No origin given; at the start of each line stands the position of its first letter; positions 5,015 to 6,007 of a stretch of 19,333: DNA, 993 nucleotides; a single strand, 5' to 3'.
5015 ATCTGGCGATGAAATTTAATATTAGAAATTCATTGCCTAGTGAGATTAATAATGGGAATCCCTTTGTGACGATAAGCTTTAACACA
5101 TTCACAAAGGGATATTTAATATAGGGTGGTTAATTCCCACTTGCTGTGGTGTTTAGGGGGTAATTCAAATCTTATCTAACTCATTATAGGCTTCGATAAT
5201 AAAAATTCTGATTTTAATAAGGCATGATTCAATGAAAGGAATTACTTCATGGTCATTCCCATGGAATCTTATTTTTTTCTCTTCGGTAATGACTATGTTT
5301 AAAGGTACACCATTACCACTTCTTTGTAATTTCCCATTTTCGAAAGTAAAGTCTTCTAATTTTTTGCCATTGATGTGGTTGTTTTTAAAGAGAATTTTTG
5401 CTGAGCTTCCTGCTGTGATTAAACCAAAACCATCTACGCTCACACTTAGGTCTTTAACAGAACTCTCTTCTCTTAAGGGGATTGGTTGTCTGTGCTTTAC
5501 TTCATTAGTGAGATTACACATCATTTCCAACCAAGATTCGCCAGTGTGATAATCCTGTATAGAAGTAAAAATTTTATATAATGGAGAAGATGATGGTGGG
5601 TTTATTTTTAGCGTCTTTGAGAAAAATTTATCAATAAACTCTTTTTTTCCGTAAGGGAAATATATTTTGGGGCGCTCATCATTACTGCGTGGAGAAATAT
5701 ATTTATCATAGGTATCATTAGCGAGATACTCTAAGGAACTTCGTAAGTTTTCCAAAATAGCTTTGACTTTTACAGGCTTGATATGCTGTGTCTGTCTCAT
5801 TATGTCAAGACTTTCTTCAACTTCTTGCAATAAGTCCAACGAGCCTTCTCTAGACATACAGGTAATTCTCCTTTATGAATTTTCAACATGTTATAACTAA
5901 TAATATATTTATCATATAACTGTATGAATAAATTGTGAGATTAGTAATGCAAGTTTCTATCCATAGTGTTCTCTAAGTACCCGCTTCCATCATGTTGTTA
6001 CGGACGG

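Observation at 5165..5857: AT-rich 230-aa reverse-strand moron at the bor-equivalent position: candidate single-gene anti-phage or lysogenic-conversion gene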

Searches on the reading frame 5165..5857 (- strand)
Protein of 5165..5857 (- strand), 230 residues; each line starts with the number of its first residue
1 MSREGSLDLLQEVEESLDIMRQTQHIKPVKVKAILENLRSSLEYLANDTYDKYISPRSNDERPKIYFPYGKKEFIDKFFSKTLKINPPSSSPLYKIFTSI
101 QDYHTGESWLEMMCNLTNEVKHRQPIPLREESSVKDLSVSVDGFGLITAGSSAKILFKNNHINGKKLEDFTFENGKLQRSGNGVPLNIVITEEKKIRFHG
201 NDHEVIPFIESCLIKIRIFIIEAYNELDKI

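Call 4: search_protein_families(library=pfam, proteins=[window:5165-5857:-], max_evalue=10)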
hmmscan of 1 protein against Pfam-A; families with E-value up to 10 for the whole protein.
window:5165-5857:- (230 aa): 0 families

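Call 5: search_protein_families(library=padloc, proteins=[window:5165-5857:-], max_evalue=10)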
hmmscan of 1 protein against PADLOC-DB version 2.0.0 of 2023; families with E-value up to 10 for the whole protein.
window:5165-5857:- (230 aa): 0 families

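Call 6: search_protein_families(library=phrogs, proteins=[window:5165-5857:-], max_evalue=10)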
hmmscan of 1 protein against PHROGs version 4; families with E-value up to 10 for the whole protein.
window:5165-5857:- (230 aa): 2 families
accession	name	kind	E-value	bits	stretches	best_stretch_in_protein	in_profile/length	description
phrog_13652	-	unknown function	3.1e-159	528.4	1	1-230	1-230/230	-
phrog_36970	-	unknown function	0.15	13.2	1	95-148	25-76/151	-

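Call 7: search_protein_families(library=ncbifam, proteins=[window:5165-5857:-], max_evalue=10)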
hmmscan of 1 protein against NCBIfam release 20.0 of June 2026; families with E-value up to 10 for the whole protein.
window:5165-5857:- (230 aa): 0 families

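Call 11: find_homologous_proteins(query=window:5165-5857:-, max_evalue=0.001)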
Query window:5165-5857:- (230 aa): 74 proteins with E <= 0.001 among 339 candidates.
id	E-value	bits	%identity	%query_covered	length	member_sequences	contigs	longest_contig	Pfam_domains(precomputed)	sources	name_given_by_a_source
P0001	4.8e-142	489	97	100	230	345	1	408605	-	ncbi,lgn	ncbi:TPA: hypothetical protein ACNHUX_000758 [Escherichia coli]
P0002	5.9e-126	436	83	100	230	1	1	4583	-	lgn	-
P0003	8.2e-125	433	83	100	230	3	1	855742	-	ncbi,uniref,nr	ncbi:hypothetical protein [Enterobacter kobei]|uniref:hypothetical protein n=1 Tax=Enterobacter kobe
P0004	1.6e-123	428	84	100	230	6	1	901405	-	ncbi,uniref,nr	ncbi:hypothetical protein SJ090_12135 [Enterobacter cloacae]|uniref:hypothetical protein n=1 Tax=Ent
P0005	4.6e-121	420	80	100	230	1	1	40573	-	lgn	-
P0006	5.8e-121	420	81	100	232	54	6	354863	-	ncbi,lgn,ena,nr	ncbi:TPA: hypothetical protein U2Q53_001643 [Enterobacter hormaechei]|nr:hypothetical protein [Enter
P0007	1.5e-107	376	73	100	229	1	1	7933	-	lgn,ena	-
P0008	1.7e-107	376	70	100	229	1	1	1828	-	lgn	-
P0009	4.6e-106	371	71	100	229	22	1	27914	-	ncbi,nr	ncbi:TPA: hypothetical protein MD982_003804 [Klebsiella pneumoniae]|nr:hypothetical protein [Klebsie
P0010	1.9e-105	369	70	99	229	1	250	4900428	-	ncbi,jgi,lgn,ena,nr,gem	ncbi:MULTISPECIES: hypothetical protein [Enterobacter cloacae complex]|nr:hypothetical protein [Ente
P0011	2.9e-105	369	70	99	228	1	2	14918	-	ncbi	ncbi:hypothetical protein, partial [Enterobacter hormaechei]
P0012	3.3e-105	369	70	100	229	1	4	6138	-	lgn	-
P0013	3.6e-105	368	70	99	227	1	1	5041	-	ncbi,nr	ncbi:hypothetical protein JJQ37_23495, partial [Enterobacter hormaechei]|nr:hypothetical protein [En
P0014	3.6e-105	368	70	99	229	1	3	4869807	-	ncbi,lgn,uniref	ncbi:hypothetical protein ACU4KN_09285 [Enterobacter hormaechei]|uniref:hypothetical protein n=1 Tax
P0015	7.0e-105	367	70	99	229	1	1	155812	-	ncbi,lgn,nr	ncbi:TPA: hypothetical protein ONC61_001883 [Enterobacter hormaechei subsp. xiangfangensis]|nr:hypot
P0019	1.4e-104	366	69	100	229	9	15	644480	-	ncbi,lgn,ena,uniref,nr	ncbi:hypothetical protein NYD80_000679 [Cronobacter sakazakii]|uniref:hypothetical protein n=1 Tax=C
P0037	4.2e-90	319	62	100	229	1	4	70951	-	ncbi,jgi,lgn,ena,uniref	ncbi:hypothetical protein [Atlantibacter hermannii]|uniref:hypothetical protein n=1 Tax=Atlantibacte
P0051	2.3e-78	281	57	100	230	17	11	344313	-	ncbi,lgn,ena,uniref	ncbi:hypothetical protein ACTJN7_17845 [Citrobacter freundii]|uniref:hypothetical protein n=1 Tax=Ci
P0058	1.6e-69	252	52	100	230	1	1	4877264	-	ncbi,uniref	ncbi:hypothetical protein ACMGGS_12130 [Superficieibacter sp. BNK-5]|uniref:hypothetical protein n=1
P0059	1.8e-68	248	52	100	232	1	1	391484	-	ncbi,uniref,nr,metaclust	ncbi:hypothetical protein [Raoultella ornithinolytica]|uniref:hypothetical protein n=1 Tax=Raoultell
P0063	4.1e-56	208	46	100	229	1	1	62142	-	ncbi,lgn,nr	ncbi:TPA: hypothetical protein M8J25_003317 [Enterobacter cloacae]|nr:hypothetical protein [Enteroba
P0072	1.5e-16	79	29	99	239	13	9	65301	-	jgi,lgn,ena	jgi:hypothetical protein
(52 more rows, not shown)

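Call 19: search_solved_structures(query=A1, max_evalue=10)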
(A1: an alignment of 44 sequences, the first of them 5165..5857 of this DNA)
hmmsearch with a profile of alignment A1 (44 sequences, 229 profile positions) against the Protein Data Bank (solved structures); distinct sequences matched with E-value up to 10: 4.
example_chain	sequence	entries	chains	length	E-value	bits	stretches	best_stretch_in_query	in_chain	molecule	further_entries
1pyf_A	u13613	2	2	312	0.31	13.8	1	12-74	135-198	IolS protein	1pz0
3s84_A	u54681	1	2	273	0.41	13.4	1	9-56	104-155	Apolipoprotein A-IV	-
9hx4_F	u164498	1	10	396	0.83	12.4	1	11-56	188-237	Apolipoprotein A-IV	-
8oyy_A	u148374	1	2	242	1.4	11.6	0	3-41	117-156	De novo designed soluble GPCR-like protein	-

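Call 22: find_encoding_contigs(protein=P0072, flank=8000, max_places=6)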
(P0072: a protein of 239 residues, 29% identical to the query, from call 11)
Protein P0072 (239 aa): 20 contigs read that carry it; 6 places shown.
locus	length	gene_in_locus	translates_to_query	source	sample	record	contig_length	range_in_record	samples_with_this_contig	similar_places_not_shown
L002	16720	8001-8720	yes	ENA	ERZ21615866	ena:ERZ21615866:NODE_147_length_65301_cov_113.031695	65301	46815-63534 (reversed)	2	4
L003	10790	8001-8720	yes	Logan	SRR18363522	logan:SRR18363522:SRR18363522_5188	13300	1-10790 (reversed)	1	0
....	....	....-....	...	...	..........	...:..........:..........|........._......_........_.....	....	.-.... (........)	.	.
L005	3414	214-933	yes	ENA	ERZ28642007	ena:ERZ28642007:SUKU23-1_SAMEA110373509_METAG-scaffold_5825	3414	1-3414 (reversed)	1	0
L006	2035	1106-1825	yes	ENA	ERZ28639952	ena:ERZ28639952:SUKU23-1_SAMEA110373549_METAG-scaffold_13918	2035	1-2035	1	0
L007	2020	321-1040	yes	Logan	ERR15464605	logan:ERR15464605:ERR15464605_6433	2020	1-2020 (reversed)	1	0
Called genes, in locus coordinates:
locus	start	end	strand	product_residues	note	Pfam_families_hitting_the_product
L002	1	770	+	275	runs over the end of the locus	PF00106:adh_short, PF08659:KR, PF13561:adh_short_C2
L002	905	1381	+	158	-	-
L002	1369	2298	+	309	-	PF02492:cobW, PF07683:CobW_C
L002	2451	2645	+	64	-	-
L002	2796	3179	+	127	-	-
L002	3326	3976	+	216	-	-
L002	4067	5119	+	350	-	PF00528:BPD_transp_1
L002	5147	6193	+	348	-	PF00528:BPD_transp_1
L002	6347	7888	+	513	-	PF00501:AMP-binding, PF13193:AMP-binding_C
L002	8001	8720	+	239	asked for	-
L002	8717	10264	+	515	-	PF00158:Sigma54_activat (faint), PF02463:SMC_N (faint), PF00005:ABC_tran, PF00006:ATP-synt_ab (faint), PF00931:NB-ARC (faint), PF00005:ABC_tran, PF13401:AAA_22, PF13304:AAA_21, +6 more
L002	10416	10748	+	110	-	PF00085:Thioredoxin, PF00578:AhpC-TSA (weak), PF13098:Thioredoxin_2, PF13905:Thioredoxin_8 (weak)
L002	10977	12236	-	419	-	PF17125:Methyltr_RsmF_N (weak), PF22458:RsmF-B_ferredox, PF01189:Methyltr_RsmB-F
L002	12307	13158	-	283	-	PF08907:DUF1853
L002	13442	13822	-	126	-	PF08859:DGC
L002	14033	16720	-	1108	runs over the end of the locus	PF10101:DUF2339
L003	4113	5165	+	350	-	PF00528:BPD_transp_1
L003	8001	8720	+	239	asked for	-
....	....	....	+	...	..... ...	-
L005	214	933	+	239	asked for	-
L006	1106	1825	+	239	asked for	-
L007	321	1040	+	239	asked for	-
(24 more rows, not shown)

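Call 23: predict_structure(alignment_id=A1)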
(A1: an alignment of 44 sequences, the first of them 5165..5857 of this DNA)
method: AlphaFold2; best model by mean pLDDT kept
length: 230 residues; sequences in the alignment: 44
mean_pLDDT: 89.6   pTM: 0.74
mean pLDDT of the five models: 89.6, 89.2, 87.8, 87.0, 83.9
residues with pLDDT >= 90: 145; 70-90: 70; 50-70: 15; < 50: 0
segments of 3 or more residues with pLDDT < 50: none
pLDDT, mean of each block of 10 residues (from residue 1): 93 96 87 95 97 80 93 97 95 97 94 89 69 82 86 89 91 88 86 76 87 98 96
secondary structure, 60 per line:
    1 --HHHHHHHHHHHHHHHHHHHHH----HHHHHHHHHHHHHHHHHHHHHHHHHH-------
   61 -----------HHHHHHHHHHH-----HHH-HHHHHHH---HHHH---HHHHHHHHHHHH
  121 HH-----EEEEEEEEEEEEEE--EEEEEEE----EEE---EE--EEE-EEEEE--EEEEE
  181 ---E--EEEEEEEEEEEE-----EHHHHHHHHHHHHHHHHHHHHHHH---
elements in order: H3-23 H28-53 H72-82 H92-98 H102-105 H109-122 E128-141 E144-150 E155-157 E165-167 E169-173 E176-180 E187-198 H205-227

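Call 25: search_protein_representatives(alignment_id=A1)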
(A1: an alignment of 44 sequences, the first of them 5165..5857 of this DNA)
Query: 44 sequences, 229 profile positions. Proteins with E-value up to 0.001 (for the whole library): 991; up to 1e-10: 480; up to 1e-30: 82. The best 150 are listed.
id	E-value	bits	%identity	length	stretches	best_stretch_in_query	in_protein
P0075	2.8e-91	321.5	-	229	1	1-228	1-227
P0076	1.3e-89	316.1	-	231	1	1-228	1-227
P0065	5.5e-81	287.8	-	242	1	1-228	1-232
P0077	4.6e-75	268.5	-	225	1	1-227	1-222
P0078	4.4e-74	265.2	-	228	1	1-227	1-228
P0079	3.3e-60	219.8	-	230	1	1-227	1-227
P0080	7.3e-58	212.2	-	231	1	1-228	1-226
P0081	6.8e-54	199.2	-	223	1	1-224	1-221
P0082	3.8e-53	196.7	-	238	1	2-228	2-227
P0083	8.8e-53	195.6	-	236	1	1-227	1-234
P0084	1.4e-52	194.9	-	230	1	1-228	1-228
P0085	9.7e-52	192.1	-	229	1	1-228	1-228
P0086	1.7e-51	191.3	-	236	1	1-228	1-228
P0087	3.7e-51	190.2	-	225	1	1-226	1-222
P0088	6.2e-50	186.2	-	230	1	1-228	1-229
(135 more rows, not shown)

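Call 26: search_protein_families(library=padloc, proteins=[L002:8717-10264:+, L002:8001-8720:+], max_evalue=0.01)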
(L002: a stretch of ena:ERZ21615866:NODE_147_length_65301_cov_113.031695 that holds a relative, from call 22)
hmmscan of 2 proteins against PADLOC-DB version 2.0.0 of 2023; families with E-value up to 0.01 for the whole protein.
L002:8717-10264:+ (515 aa): 40 families (the best 25 are shown)
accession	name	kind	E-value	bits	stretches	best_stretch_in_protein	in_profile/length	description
PDLC04135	mad3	-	1.6e-60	203.6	4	135-253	250-372/374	mads_3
PDLC04140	mad8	-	3e-26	90.7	2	289-474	13-238/314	mads_8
PDLC02914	ATPase-Toprim_I-B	-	3.3e-20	70.7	3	164-218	199-253/443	-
PDLC02980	AriA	-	2.6e-18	65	2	399-473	227-303/304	-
PDLC04164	AriA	-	4.9e-14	50.5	2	409-460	171-225/253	-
PDLC02335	AbiLi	-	6.8e-13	46.4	1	295-477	71-244/326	AbiLi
PDLC04213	HEC-02A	-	3.6e-08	31.3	0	424-477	228-280/337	-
PDLC04214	HEC-02A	-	1.5e-07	29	1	427-477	237-286/338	-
PDLC04242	PDC-M01A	-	4.8e-07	26.4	1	418-488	414-488/566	-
PDLC03878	NsnB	-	4e-06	24.8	1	424-485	233-291/345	-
PDLC00289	PtuA1|PtuA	-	9.6e-06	22.9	1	429-469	250-288/404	AAA ATPase domain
PDLC00064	GajA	-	2.8e-05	21.3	1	429-487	129-189/464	AAA ATPase domain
PDLC02982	AriAB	-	3.7e-05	20.6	1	164-211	235-280/570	-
PDLC04032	PD-T4-4_A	-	4e-05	20.7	1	422-486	341-406/474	-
PDLC00304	PtuA1|PtuA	-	4.9e-05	20.7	0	4-61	13-69/444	AAA ATPase domain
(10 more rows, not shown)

L002:8001-8720:+ (239 aa): 1 family
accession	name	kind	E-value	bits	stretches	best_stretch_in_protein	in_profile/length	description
PDLC00602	ZorA1|ZorA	-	0.00019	18.3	1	9-109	552-645/648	MotA/ExbB/TolQ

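Call 28: search_protein_families(library=ncbifam, proteins=[L002:8717-10264:+, L002:6347-7888:+], max_evalue=0.00001)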
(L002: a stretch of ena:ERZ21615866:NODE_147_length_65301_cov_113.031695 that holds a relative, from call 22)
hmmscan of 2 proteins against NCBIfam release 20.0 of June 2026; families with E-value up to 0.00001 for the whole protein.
L002:8717-10264:+ (515 aa): 194 families (the best 25 are shown)
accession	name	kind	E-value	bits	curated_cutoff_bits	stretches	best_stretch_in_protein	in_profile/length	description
NF011713.0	PRK15134.1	equivalog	1.1e-179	598.4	834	1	1-512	1-528/529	microcin C ABC transporter ATP-binding protein YejF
NF008453.0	PRK11308.1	subfamily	2.2e-141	471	408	2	266-511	10-263/334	dipeptide ABC transporter ATP-binding protein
NF047576.1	opine_ATP_CntF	equivalog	4.8e-133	442.3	385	2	5-252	2-252/264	staphylopine uptake ABC transporter ATP-binding protein CntF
NF011659.0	PRK15079.1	equivalog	5.3e-133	442.8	540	2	271-511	14-266/334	murein tripeptide/oligopeptide ABC transporter ATP binding protein OppF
NF007613.0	PRK10261.1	equivalog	1.3e-132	443.4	1077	2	3-252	10-271/623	glutathione ABC transporter ATP-binding protein GsiA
NF047578.1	opine_ATP_CntD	equivalog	8.8e-132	438.2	380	2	5-252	2-252/266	staphylopine uptake ABC transporter ATP-binding protein CntD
NF008246.0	PRK11022.1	equivalog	7.8e-131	436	541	2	3-252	1-256/326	dipeptide ABC transporter ATP-binding protein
TIGR02770.1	nickel_nikD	equivalog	1.1e-129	430.6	318.7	2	21-252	2-228/230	nickel import ATP-binding protein NikD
NF043079.1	MMSYN1_0167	equivalog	1.3e-127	426.9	740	3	74-251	295-472/561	oligopeptide ABC transporter ATP-binding protein OppD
NF007010.1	PRK09473.1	subfamily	2.9e-121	404.1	575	2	21-253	21-254/318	oligopeptide ABC transporter ATP-binding protein OppD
NF043071.1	DppF_dipep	equivalog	1.1e-118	396.5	660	2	265-511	10-264/331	dipeptide ABC transporter ATP-binding subunit DppF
TIGR02769.1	nickel_nikE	equivalog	2.6e-118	394.3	332.55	2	269-494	3-235/265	nickel import ATP-binding protein NikE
NF007739.0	PRK10419.1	subfamily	5.6e-115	383.5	354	2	267-492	2-234/268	nickel ABC transporter ATP-binding protein NikE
NF043078.1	MMSYN1_0168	equivalog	8.2e-105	351.8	800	4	389-511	473-595/649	oligopeptide ABC transporter ATP-binding protein OppF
NF011692.0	PRK15112.1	equivalog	1.5e-98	329.7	452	2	267-511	4-252/269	putrescine export ABC transporter ATP-binding protein SapF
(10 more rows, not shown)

L002:6347-7888:+ (513 aa): 107 families (the best 25 are shown)
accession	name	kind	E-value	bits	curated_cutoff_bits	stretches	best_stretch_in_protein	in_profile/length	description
NF004837.0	PRK06187.1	subfamily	4.7e-189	629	476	1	2-512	3-523/531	long-chain-fatty-acid--CoA ligase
NF005702.0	PRK07514.1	subfamily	5.8e-111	371.3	558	1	6-512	2-501/506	malonyl-CoA synthase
NF006182.0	PRK08316.1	subfamily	2.1e-110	369.7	663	1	4-512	8-518/523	fatty acyl-CoA synthetase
NF004114.0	PRK05605.1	equivalog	2.4e-109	366.2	766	2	157-512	213-570/575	long-chain-fatty-acid--CoA ligase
NF005307.0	PRK06839.1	equivalog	1.7e-108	363.4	748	1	24-511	19-493/496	o-succinylbenzoate--CoA ligase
NF005801.1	PRK07656.1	equivalog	7.1e-96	321.8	657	1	11-508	5-500/500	FadD3 family acyl-CoA ligase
NF052269.1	Staph_lig_FadD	equivalog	4.4e-94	315.6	650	1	25-510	18-492/499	long-chain-fatty-acid--CoA ligase FadD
NF009233.0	PRK12583.1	subfamily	6.3e-93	312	832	2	163-510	199-549/558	fatty acid CoA ligase family protein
NF006181.0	PRK08314.1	subfamily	1.1e-92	311.1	705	2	139-510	179-553/563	long-chain-fatty-acid--CoA ligase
NF006523.0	PRK08974.1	equivalog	2.4e-92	309.9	884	2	164-510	205-552/561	long-chain-fatty-acid--CoA ligase FadD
NF004797.0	PRK06145.1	equivalog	1.4e-89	300.8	850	1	11-511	6-495/499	acyl-CoA synthetase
NF002966.0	PRK03640.1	equivalog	4e-87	292.8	556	1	19-512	14-481/483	o-succinylbenzoate--CoA ligase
NF004229.0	PRK05677.1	subfamily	9.4e-87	291.7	879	2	160-510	202-554/563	long-chain-fatty-acid--CoA ligase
NF004808.0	PRK06155.1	equivalog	2.8e-86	289.9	722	1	10-510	24-521/542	ATP-dependent acyl-CoA ligase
NF005220.0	PRK06710.1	equivalog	4.8e-85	285.7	1116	2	165-510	206-552/563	long-chain-fatty-acid--CoA ligase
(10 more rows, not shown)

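Call 38: fold_search(model_id=the predicted structure, library=pdb)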
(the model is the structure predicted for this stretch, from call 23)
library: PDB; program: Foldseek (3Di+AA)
matches with E <= 10: 162; with E <= 0.001: 0
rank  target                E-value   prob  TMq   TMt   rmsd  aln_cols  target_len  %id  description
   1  6h4h_A                4.0e-02  0.12  0.13  0.08  29.8       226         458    9  Usp28 catalytic domain variant E593D in complex with UbPA (released 2019-03-27)
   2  1tue_E                1.4e-01  0.13  0.19  0.21  20.5       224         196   11  The X-ray Structure of the Papillomavirus Helicase in Complex with its Molecular Matchmaker E2 (released 2004-08-24)
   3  1tue_L                1.8e-01  0.14  0.19  0.21  20.1       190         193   10  The X-ray Structure of the Papillomavirus Helicase in Complex with its Molecular Matchmaker E2 (released 2004-08-24)
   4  2nnu_A                3.1e-01  0.12  0.19  0.21  20.8       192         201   10  Crystal Structure of the Papillomavirus DNA Tethering Complex E2:Brd4 (released 2007-01-09)
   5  1tue_J                3.1e-01  0.10  0.19  0.21  20.4       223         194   12  The X-ray Structure of the Papillomavirus Helicase in Complex with its Molecular Matchmaker E2 (released 2004-08-24)
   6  1r6n                  3.7e-01  0.10  0.18  0.20  20.1       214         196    9  HPV11 E2 TAD complex crystal structure (released 2004-02-24)
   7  2jeu                  3.9e-01  0.09  0.17  0.19  18.6       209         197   10  Transcription activator structure reveals redox control of a replication initiation reaction (released 2007-05-15)
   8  3fcg_A                4.6e-01  0.14  0.12  0.26  14.8        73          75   15  Crystal Structure Analysis of the Middle Domain of the Caf1A Usher (released 2008-12-16)
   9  1tue_G                5.4e-01  0.08  0.19  0.21  20.6       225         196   11  The X-ray Structure of the Papillomavirus Helicase in Complex with its Molecular Matchmaker E2 (released 2004-08-24)
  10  6h4h_B                5.4e-01  0.05  0.13  0.09  27.6       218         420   10  Usp28 catalytic domain variant E593D in complex with UbPA (released 2019-03-27)
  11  8yuf_A                6.4e-01  0.33  0.24  0.36   8.5       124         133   14  Crystal structure of HEPN (Q64A) toxin (released 2025-04-02)
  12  8yuf_B                6.4e-01  0.33  0.24  0.36   8.5       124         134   14  Crystal structure of HEPN (Q64A) toxin (released 2025-04-02)
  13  1tue_B                6.4e-01  0.08  0.19  0.21  19.5       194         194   11  The X-ray Structure of the Papillomavirus Helicase in Complex with its Molecular Matchmaker E2 (released 2004-08-24)
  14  8xdj_C                9.4e-01  0.38  0.25  0.39   6.1       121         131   12  Crystal structure of AMPylated HEPN toxin (released 2024-12-18)
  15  8xdj_B                9.4e-01  0.38  0.25  0.38   6.3       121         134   12  Crystal structure of AMPylated HEPN toxin (released 2024-12-18)
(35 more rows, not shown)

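Call 39: fold_search(model_id=the predicted structure, library=viral)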
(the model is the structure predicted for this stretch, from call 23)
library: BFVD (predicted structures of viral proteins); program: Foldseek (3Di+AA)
matches with E <= 10: 304; with E <= 0.001: 1
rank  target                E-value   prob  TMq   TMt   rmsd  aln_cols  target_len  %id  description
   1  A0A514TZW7            5.4e-05  1.00  0.55  0.46  11.3       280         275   11  (no name in the UniProt tables at hand)
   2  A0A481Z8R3            7.6e-02  0.09  0.10  0.11  21.8       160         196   12  Uncharacterized protein [Pithovirus LCPAC302]
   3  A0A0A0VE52            8.5e-02  0.57  0.15  0.29   7.5        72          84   17  Uncharacterized protein [common midwife toad virus-NL]
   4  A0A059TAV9            1.7e-01  0.13  0.19  0.12  20.2       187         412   11  Protein E8^E2C [Fulmarus glacialis papillomavirus 1]
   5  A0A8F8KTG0            1.9e-01  0.08  0.16  0.09  23.0       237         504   10  Mitochondrial chaperone BCS1 [Clandestinovirus]
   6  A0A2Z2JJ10            2.0e-01  0.11  0.17  0.14  18.7       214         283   11  E2 (Fragment) [Bat papillomavirus]
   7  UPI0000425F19         2.2e-01  0.11  0.19  0.19  18.5       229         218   10  (no name look-up for this kind of identifier)
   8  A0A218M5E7            3.2e-01  0.08  0.11  0.12  13.4       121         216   17  (no name in the UniProt tables at hand)
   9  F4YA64                3.6e-01  0.23  0.15  0.11  12.1        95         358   10  Uncharacterized protein [Campylobacter phage NCTC12673]
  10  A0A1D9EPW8            3.8e-01  0.10  0.18  0.08  19.8       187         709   13  Regulatory protein E2 [Equus caballus papillomavirus 8]
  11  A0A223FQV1            4.5e-01  0.10  0.18  0.08  20.3       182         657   10  Regulatory protein E2 [Sus scrofa papillomavirus 2]
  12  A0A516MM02            4.8e-01  0.13  0.09  0.24  10.2        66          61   17  (no name in the UniProt tables at hand)
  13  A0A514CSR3            5.6e-01  0.07  0.14  0.10  24.2       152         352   10  Uncharacterized protein [Achromobacter phage Motura]
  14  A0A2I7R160            5.6e-01  0.05  0.10  0.11  24.7       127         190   12  (no name in the UniProt tables at hand)
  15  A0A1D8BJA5            5.6e-01  0.04  0.11  0.08  26.6       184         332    9  SIFV.gp53-like protein [Sulfolobus islandicus filamentous virus 2]
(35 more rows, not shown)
